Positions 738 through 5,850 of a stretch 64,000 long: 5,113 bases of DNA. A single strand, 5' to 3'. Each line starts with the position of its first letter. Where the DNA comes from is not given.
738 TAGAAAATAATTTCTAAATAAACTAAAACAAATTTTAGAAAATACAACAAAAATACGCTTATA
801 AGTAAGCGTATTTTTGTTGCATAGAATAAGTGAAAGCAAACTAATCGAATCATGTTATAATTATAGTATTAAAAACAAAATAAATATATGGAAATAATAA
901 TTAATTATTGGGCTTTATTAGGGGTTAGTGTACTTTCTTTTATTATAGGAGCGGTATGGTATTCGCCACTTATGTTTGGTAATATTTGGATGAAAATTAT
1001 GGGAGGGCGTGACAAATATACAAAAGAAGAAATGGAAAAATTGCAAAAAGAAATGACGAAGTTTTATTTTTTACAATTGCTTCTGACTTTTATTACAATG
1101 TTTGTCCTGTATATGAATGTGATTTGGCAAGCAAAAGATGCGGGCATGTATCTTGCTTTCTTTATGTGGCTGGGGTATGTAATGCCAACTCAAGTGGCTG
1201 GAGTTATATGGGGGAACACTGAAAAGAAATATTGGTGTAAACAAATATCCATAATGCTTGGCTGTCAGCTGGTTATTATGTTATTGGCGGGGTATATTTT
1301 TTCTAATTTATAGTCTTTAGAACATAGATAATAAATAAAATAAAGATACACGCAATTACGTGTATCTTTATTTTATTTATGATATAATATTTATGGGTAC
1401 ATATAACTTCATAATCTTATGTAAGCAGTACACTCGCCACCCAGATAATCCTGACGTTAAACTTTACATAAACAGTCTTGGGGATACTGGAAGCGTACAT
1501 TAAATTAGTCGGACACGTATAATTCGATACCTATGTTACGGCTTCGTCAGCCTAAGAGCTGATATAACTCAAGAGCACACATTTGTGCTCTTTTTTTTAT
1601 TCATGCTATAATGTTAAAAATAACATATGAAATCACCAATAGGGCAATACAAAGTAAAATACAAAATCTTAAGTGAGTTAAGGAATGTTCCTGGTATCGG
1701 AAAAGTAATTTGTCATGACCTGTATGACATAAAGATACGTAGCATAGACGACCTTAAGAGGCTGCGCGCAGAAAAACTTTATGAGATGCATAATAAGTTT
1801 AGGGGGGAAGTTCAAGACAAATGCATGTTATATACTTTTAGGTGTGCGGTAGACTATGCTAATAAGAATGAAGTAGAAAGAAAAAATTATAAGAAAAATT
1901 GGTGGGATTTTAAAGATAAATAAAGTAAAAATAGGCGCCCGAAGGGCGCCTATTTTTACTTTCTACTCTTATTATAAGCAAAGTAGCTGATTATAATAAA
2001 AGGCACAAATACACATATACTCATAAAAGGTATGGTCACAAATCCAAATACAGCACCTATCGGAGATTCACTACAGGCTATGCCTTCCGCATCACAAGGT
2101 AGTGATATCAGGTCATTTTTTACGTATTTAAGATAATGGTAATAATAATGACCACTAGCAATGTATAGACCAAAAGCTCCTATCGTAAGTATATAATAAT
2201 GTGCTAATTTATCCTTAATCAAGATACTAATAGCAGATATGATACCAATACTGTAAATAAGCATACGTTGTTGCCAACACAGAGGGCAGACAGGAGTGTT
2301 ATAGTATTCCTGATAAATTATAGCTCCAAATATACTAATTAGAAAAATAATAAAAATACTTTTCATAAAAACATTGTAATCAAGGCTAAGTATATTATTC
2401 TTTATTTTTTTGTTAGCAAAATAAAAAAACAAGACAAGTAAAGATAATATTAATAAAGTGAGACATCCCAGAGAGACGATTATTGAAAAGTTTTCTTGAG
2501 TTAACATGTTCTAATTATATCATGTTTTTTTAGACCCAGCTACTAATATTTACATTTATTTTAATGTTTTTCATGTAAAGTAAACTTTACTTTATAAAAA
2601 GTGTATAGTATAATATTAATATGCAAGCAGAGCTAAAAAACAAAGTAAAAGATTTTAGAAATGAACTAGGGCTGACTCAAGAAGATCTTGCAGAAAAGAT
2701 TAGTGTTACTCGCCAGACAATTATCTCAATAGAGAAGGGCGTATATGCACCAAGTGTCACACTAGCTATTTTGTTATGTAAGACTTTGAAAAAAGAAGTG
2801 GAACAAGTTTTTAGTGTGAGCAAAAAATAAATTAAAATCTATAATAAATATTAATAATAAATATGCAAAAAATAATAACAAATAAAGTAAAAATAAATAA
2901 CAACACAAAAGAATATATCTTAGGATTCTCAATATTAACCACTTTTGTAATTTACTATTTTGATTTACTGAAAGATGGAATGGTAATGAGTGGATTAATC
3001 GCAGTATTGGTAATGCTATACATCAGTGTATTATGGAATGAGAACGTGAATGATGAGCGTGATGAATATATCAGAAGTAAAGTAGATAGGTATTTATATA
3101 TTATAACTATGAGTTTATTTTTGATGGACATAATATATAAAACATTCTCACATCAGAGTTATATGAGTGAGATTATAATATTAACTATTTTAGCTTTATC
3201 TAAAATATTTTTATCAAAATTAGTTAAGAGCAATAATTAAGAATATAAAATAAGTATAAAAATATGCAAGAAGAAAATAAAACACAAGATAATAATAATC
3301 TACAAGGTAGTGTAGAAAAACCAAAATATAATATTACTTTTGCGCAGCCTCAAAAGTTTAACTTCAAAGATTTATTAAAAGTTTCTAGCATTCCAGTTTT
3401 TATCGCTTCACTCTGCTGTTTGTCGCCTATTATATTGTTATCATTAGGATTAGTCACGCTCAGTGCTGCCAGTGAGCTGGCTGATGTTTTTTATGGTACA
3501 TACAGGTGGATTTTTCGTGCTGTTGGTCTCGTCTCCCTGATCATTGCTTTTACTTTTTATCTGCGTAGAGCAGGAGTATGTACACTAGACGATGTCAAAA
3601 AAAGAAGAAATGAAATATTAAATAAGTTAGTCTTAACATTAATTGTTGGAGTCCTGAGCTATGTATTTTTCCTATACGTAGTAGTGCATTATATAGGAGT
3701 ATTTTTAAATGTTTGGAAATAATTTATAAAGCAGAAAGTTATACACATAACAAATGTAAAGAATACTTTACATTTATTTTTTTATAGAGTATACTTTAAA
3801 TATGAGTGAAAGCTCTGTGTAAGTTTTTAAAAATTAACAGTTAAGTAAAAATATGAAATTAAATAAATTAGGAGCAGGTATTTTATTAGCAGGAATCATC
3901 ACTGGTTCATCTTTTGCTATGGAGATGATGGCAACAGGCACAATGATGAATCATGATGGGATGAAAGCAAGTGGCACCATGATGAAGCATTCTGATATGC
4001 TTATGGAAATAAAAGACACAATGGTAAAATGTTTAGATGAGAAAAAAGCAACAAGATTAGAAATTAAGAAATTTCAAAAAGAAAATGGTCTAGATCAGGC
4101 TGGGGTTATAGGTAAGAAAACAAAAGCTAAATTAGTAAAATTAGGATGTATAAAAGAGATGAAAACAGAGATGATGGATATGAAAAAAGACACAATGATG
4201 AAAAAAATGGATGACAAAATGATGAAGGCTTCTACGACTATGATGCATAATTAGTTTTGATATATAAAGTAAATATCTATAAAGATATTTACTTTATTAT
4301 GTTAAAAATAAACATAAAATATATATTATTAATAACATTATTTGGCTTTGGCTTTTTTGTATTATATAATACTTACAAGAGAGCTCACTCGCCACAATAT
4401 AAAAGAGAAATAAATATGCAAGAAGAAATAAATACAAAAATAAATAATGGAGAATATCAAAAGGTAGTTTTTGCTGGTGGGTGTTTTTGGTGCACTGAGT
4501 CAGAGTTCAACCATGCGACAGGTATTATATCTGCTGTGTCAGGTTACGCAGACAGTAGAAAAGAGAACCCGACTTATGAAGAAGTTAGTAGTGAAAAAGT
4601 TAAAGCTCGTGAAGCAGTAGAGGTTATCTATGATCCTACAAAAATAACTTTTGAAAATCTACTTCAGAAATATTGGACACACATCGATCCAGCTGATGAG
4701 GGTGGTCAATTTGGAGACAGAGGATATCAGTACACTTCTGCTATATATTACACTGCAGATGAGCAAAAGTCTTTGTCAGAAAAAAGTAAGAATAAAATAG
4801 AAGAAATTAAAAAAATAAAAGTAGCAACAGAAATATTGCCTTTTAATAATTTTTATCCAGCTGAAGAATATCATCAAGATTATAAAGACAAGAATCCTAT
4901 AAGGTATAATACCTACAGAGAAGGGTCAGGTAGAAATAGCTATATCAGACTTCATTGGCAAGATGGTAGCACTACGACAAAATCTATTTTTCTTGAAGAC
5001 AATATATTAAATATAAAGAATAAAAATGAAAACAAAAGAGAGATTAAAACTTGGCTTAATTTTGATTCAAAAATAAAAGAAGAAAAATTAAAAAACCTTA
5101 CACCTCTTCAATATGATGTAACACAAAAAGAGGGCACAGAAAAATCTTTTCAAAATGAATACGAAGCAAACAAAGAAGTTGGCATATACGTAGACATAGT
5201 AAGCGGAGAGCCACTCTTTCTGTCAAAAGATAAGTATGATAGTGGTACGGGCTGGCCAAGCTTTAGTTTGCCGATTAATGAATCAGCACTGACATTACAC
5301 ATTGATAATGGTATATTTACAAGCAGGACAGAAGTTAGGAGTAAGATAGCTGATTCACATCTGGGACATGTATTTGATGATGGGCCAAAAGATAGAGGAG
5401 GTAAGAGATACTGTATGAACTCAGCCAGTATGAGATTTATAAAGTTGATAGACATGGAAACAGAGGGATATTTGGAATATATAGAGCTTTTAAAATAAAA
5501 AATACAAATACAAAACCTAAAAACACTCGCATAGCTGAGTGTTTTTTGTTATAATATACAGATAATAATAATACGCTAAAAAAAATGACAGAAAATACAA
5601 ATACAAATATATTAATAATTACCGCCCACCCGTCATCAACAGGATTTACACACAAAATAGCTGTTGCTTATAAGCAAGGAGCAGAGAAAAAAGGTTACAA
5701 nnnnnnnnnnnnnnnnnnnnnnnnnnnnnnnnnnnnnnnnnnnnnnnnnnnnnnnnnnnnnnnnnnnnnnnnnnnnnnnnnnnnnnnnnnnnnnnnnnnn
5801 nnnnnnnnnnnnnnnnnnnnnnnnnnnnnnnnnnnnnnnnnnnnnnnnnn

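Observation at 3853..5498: Secreted methionine-rich protein directly upstream of a membrane-anchored MsrA-MsrB fusion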

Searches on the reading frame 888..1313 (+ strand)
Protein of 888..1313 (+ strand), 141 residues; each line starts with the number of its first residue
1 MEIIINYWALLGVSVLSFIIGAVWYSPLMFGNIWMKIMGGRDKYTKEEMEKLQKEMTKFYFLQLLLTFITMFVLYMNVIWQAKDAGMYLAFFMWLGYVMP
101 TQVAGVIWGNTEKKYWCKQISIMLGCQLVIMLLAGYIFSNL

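Call 3: search_protein_families(library=pfam, proteins=[window:888-1313:+], max_evalue=0.1)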
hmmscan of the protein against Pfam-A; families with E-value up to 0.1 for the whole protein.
window:888-1313:+ (141 aa): 1 family
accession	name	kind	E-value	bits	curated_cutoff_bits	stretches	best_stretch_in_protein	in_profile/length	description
PF08570.15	DUF1761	-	5.9e-15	56.1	31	1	8-137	1-121/123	Protein of unknown function (DUF1761)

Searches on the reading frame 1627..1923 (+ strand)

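Call 3: search_protein_families(library=pfam, proteins=[window:1627-1923:+], max_evalue=0.1)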
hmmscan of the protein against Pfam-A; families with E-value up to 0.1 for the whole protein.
window:1627-1923:+ (98 aa): 6 families
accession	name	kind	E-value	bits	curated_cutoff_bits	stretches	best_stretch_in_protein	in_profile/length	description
PF11731.14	Cdd1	-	5.8e-23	81.3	25.5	1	13-98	3-83/86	Pathogenicity locus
PF04994.19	TfoX_C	-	6.9e-05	23.3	23.1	1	17-86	4-72/81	TfoX C-terminal domain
PF10391.15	DNA_pol_lambd_f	-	0.00059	20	29.8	1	17-52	2-37/51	Fingers domain of DNA polymerase lambda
PF14520.12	HHH_5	-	0.0032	18.4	27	1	16-54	2-40/57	Helix-hairpin-helix domain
PF21999.2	IMS_HHH_1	-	0.0096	16.8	27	1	20-51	2-33/53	DNA polymerase-iota, thumb domain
PF08124.17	Lyase_8_N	-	0.053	13.1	24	1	59-95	77-114/323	Polysaccharide lyase family 8, N terminal alpha-helical domain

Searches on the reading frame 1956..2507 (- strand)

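Call 3: search_protein_families(library=pfam, proteins=[window:1956-2507:-], max_evalue=0.1)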
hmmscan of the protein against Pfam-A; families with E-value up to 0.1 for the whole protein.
window:1956-2507:- (183 aa): 3 families
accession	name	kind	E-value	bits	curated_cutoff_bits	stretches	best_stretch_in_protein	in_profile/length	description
PF02600.21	DsbB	-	4e-08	34.2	22.1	1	51-128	8-87/148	Disulfide bond formation protein DsbB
PF04713.17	Pox_I5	-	0.088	13.3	25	0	160-180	52-72/75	Poxvirus protein I5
PF24194.1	DUF7419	-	0.091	13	27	0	70-81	16-27/39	Family of unknown function (DUF7419)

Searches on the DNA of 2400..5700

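Call 65: search_rna_families(source=window, start=2400, end=5700, threshold=evalue, max_evalue=1)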
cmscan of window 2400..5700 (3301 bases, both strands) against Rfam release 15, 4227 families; matches with E-value up to 1: 0.
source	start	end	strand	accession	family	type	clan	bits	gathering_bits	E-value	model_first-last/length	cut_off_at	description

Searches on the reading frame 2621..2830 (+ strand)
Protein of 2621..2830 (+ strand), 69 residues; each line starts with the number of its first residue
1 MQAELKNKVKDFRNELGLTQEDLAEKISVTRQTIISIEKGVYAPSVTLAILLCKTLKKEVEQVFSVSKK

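Call 3: search_protein_families(library=pfam, proteins=[window:2621-2830:+], max_evalue=0.1)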
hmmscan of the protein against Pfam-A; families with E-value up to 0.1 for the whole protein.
window:2621-2830:+ (69 aa): 10 families
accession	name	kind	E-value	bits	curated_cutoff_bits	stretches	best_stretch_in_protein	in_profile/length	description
PF01381.28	HTH_3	-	1.4e-15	57.4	23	1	9-61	1-53/55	Helix-turn-helix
PF12844.13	HTH_19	-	4.8e-07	30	30.2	1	8-45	3-40/64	Helix-turn-helix domain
PF13560.12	HTH_31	-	1.3e-06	29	27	1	10-56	7-54/64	Helix-turn-helix domain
PF13545.12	HTH_Crp_2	-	0.0026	18.1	27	1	13-35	18-40/70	Crp-like helix-turn-helix domain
PF13413.12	HTH_25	-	0.0039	17.4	24.6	1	13-42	6-35/62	Helix-turn-helix domain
PF08279.18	HTH_11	-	0.004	17.4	25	1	16-35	14-33/55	HTH domain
PF04545.22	Sigma70_r4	-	0.027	14.4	24.1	1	17-39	20-42/50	Sigma-70, region 4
PF17762.8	HTH_ParB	-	0.031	14.9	22.6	1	9-34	12-37/102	ParB HTH domain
PF13443.12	HTH_26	-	0.031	14.9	22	1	12-66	5-60/63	Cro/C1-type HTH DNA-binding domain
PF13744.12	HTH_37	-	0.073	13.3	27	1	3-40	17-54/80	Helix-turn-helix domain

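Call 30: search_protein_families(library=ncbifam, proteins=[window:2621-2827:+], max_evalue=0.01)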
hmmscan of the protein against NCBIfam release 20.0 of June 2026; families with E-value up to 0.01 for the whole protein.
window:2621-2827:+ (69 aa): 15 families
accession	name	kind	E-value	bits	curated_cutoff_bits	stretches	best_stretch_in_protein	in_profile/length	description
TIGR03070.1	couple_hipB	subfamily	1.5e-10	40.8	71.65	1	5-42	3-40/58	type II toxin-antitoxin system Y4mF family antitoxin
TIGR00270.2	TIGR00270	equivalog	4.1e-08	33.2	110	1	6-57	77-128/159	multiprotein bridging factor aMBF1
NF047948.1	male_kill_WMK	equivalog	3.8e-07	29.9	300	1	3-65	4-66/300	WO male-killing family protein Wmk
NF041951.1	phage_RstR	subfamily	1.1e-06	28.9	80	1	4-57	2-55/108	RstR family transcriptional repressor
TIGR02612.1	mob_myst_A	hypoth_equivalog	3.4e-06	27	122.6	1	8-51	29-72/150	mobile mystery protein A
TIGR03830.1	CxxCG_CxxCG_HTH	subfamily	6.2e-06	26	61.8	1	6-61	67-121/127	type II TA system antitoxin MqsA family protein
TIGR02607.1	antidote_HigA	equivalog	2.1e-05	24.2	47.7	1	10-60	13-63/81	HigA family addiction module antitoxin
NF003162.0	PRK04140.1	equivalog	2.8e-05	23.3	263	1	7-65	129-187/317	transcriptional regulator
NF006015.0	PRK08154.1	subfamily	7e-05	22.1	204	1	3-65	29-91/314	anaerobic benzoate catabolism transcriptional regulator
NF007271.0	PRK09726.1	equivalog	0.00018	21.4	79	1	4-40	12-48/88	type II toxin-antitoxin system antitoxin HipB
NF052239.1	antitox_spr1629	equivalog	0.0002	20.6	335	1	7-58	5-56/377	spr1629 family repressor/antitoxin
NF007408.0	PRK09943.1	equivalog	0.00026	20.6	211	1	7-65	10-68/185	HTH-type transcriptional regulator PuuR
NF041493.1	MobT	equivalog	0.0016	17.3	600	1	10-58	2-50/383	MobT family relaxase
NF007257.0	PRK09706.1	subfamily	0.0048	16.7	101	1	5-56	6-57/135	transcriptional repressor DicA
NF003057.0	PRK03975.1-5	subfamily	0.0084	15.8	168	1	6-41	10-44/134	putative transcriptional regulator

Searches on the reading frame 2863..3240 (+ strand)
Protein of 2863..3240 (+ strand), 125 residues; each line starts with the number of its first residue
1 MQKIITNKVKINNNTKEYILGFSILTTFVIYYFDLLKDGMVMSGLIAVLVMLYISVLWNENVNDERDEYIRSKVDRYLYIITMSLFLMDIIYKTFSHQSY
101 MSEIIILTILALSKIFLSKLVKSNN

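Call 3: search_protein_families(library=pfam, proteins=[window:2863-3240:+], max_evalue=0.1)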
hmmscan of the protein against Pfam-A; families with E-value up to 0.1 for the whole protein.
window:2863-3240:+ (125 aa): 2 families
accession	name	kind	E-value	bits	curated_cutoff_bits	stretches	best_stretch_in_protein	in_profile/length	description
PF20563.3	DUF6773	-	3.2e-05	24.3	27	1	60-117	3-61/163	Family of unknown function (DUF6773)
PF20040.4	DUF6442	-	0.00071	20.2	25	1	59-112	12-63/102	Family of unknown function (DUF6442)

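Call 30: search_protein_families(library=ncbifam, proteins=[window:2863-3237:+], max_evalue=0.01)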
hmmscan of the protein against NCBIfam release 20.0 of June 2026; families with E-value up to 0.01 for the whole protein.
window:2863-3237:+ (125 aa): 0 families

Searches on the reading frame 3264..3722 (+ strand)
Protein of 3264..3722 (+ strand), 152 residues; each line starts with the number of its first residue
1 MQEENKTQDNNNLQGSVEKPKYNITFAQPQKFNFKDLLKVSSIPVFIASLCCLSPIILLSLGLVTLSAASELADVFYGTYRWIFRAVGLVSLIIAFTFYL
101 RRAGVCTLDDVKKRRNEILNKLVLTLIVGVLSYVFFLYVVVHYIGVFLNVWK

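Call 3: search_protein_families(library=pfam, proteins=[window:3264-3722:+], max_evalue=0.1)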
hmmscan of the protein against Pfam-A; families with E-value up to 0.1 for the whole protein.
window:3264-3722:+ (152 aa): 1 family
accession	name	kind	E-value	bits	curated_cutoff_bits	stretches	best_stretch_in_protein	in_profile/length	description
PF02411.20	MerT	-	1.3e-06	28.9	32.9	1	40-135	13-112/116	MerT mercuric transport protein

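Call 30: search_protein_families(library=ncbifam, proteins=[window:3264-3719:+], max_evalue=0.01)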
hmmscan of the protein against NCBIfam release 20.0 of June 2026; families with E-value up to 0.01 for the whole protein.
window:3264-3719:+ (152 aa): 4 families
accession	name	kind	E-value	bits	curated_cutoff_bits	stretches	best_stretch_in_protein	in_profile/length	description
NF010314.2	PRK13751.2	equivalog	3.3e-08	33.6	150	1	38-138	11-110/116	mercuric ion transporter MerT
NF033560.1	merT_RC607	exception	1.1e-05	25.7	130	1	43-134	11-92/97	mercuric transport protein MerT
NF033565.0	trans_MerF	equivalog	2.3e-05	24.1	50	1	37-74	1-38/59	mercury resistance system transport protein MerF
NF033556.1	MerTP_fusion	equivalog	0.0044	16.7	180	1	46-134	7-92/186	mercuric transport protein MerTP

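Call 39: find_homologous_proteins(query=window:3264-3719:+, max_evalue=0.001)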
Query window:3264-3719:+ (152 aa): 741 proteins with E <= 0.001 among 1039 candidates; the best 120 are listed.
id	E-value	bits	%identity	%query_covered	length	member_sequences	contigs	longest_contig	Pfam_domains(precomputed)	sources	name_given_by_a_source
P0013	2.4e-93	328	100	100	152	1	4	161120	PF02411.21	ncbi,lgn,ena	-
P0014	1.1e-75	271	81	100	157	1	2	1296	-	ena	-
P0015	2.7e-75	269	83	89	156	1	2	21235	PF02411.21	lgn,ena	-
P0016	4.7e-75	269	79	100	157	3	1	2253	PF02411.21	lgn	-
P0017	3.1e-73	263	88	88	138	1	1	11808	PF02411.21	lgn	-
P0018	5.8e-73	262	80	99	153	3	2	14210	-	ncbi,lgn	-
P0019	7.7e-72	258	77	100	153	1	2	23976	PF02411.21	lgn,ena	-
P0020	2.6e-71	256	84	89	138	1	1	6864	-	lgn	-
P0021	4.9e-71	255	77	99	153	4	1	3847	-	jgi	jgi:hypothetical protein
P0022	1.1e-69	251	77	95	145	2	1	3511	-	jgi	jgi:amino acid transporter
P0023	1.6e-69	251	83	88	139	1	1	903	PF02411.21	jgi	jgi:bacteriorhodopsin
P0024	3.1e-69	250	75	95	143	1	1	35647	-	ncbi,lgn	-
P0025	1.5e-67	244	78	88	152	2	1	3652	PF02411.21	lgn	-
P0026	2.3e-64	234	78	88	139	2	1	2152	PF02411.21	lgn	-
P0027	4.4e-63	230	76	88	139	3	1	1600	PF02411.21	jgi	jgi:bacteriorhodopsin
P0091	2.0e-44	169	63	78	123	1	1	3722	PF02411.21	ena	-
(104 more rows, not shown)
